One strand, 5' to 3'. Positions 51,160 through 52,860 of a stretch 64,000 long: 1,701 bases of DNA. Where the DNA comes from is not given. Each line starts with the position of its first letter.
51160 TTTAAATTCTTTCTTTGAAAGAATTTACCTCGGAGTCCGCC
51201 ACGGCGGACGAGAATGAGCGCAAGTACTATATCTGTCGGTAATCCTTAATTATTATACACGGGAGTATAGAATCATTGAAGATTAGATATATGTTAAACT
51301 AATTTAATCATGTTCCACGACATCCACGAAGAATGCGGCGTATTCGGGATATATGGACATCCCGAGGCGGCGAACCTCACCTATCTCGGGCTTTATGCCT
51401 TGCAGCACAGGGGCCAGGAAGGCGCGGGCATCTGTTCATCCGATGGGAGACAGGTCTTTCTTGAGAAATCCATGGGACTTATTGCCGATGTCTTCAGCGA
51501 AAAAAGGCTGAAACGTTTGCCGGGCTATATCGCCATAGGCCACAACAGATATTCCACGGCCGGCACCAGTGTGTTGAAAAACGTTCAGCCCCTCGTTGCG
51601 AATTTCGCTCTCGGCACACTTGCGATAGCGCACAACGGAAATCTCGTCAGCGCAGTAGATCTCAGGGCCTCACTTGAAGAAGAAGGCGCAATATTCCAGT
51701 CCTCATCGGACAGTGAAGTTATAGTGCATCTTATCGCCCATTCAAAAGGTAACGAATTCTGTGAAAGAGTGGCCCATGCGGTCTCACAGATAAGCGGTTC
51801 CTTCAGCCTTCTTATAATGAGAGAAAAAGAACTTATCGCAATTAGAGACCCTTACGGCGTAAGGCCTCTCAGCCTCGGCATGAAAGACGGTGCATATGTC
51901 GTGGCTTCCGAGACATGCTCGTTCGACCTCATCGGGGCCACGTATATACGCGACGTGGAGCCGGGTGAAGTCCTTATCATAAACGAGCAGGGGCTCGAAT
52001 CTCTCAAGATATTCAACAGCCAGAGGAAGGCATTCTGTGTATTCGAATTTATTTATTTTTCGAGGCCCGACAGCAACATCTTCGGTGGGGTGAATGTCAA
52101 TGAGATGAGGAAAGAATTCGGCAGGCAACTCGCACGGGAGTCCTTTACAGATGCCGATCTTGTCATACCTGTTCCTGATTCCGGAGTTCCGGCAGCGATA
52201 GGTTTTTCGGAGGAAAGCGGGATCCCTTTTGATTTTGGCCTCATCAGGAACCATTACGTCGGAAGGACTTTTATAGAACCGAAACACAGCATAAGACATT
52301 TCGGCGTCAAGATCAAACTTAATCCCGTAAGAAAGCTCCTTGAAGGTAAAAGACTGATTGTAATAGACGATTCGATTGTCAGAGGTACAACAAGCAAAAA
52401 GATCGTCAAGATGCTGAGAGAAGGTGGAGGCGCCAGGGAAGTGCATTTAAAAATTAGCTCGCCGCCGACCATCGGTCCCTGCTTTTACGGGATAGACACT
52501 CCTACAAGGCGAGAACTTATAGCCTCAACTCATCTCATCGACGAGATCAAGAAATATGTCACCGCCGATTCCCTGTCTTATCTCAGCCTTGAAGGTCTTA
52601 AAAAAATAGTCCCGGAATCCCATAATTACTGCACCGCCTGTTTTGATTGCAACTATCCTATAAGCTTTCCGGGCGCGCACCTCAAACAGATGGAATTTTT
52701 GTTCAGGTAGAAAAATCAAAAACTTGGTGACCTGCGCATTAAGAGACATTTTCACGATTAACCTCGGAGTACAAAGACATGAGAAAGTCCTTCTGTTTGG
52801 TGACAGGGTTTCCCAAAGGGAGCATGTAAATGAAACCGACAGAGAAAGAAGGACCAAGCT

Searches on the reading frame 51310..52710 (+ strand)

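Call 20: search_protein_families(library=pfam, proteins=[window:51310-52710:+])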
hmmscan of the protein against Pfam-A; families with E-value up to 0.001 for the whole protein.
window:51310-52710:+ (466 aa): 2 families
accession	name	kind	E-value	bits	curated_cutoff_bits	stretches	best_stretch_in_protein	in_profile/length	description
PF13537.11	GATase_7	-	3.4e-21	76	25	1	81-203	4-119/123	Glutamine amidotransferase domain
PF13522.11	GATase_6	-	5.3e-20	72.2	27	1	73-201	11-130/130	Glutamine amidotransferase domain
